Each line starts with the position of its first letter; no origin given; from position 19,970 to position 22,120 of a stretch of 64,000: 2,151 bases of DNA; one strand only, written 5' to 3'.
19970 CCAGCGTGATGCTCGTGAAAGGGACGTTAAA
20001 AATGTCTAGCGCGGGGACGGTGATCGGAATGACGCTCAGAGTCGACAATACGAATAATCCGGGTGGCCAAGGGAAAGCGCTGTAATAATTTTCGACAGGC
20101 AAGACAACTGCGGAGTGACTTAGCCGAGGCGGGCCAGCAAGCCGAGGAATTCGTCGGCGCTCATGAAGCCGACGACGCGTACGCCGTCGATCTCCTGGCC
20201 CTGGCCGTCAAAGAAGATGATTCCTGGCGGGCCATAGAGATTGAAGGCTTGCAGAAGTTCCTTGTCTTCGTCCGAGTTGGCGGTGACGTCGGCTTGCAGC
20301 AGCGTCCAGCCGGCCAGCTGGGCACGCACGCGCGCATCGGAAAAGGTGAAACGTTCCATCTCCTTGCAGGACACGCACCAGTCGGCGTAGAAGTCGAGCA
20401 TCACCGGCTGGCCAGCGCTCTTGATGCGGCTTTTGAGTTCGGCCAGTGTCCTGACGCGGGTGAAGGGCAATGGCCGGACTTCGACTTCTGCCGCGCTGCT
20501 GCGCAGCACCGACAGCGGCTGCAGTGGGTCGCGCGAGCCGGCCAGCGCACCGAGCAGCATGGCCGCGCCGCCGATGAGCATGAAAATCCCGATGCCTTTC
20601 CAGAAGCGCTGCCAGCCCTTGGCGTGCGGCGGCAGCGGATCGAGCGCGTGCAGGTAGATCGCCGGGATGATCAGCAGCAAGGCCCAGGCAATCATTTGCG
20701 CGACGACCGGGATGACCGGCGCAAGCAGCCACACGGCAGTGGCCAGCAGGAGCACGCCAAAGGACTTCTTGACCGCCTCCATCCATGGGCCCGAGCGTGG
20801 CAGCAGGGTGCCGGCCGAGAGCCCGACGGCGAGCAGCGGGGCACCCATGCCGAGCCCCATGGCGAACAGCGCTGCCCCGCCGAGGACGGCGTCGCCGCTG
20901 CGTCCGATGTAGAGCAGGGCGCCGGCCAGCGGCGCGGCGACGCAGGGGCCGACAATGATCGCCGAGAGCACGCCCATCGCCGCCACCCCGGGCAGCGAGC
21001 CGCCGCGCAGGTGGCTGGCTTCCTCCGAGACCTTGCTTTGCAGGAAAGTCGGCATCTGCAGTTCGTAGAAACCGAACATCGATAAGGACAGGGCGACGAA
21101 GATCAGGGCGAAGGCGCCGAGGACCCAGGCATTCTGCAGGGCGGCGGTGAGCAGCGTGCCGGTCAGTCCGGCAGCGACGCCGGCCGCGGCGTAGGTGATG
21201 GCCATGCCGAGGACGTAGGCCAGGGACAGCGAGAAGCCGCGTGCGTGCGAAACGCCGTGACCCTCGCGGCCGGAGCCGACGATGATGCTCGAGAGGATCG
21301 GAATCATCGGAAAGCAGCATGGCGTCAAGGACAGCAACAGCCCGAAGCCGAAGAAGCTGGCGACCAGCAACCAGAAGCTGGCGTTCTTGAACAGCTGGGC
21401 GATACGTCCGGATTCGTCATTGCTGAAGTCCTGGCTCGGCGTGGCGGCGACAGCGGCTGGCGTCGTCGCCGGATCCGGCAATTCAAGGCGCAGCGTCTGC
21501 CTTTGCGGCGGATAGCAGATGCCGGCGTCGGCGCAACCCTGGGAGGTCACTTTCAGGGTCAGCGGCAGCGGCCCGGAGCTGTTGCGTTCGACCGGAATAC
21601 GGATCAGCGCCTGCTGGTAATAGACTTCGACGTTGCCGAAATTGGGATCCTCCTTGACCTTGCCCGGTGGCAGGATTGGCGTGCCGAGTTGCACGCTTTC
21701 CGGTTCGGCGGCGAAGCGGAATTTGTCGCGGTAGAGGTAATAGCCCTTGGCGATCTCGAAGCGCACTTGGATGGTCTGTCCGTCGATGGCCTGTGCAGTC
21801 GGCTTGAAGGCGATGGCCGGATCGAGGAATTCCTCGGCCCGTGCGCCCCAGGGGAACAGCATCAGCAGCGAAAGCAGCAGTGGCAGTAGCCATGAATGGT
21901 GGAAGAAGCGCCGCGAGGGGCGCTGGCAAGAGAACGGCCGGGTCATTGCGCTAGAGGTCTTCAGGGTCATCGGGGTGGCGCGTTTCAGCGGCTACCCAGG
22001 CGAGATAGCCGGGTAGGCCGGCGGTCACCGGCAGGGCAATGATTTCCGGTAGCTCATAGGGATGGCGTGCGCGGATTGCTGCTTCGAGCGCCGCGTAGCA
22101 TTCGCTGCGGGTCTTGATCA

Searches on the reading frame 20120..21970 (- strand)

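Call 118: search_protein_families(library=pfam, proteins=[window:20120-21970:-], max_evalue=0.00001)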
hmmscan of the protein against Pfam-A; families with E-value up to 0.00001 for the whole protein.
window:20120-21970:- (616 aa): 6 families
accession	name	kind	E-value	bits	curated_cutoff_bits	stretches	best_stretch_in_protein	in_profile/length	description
PF02683.22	DsbD_TM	-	3.4e-93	311.4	27.1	1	199-420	1-219/219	Cytochrome C biogenesis protein transmembrane domain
PF11412.14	DsbD_N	-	7.2e-33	113.6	25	1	46-162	2-117/119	Thiol:disulfide interchange protein DsbD, N-terminal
PF13098.12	Thioredoxin_2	-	5.2e-11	43.2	27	1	517-612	2-104/104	Thioredoxin-like domain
PF13899.12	Thioredoxin_7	-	6.6e-11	42.6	27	1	508-588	5-82/83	Thioredoxin-like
PF00085.26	Thioredoxin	-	1.4e-07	31.9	23.5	1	508-590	6-82/103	Thioredoxin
PF13386.12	DsbD_2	-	3.3e-07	30.8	24.9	1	206-412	2-197/199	Cytochrome C biogenesis protein transmembrane region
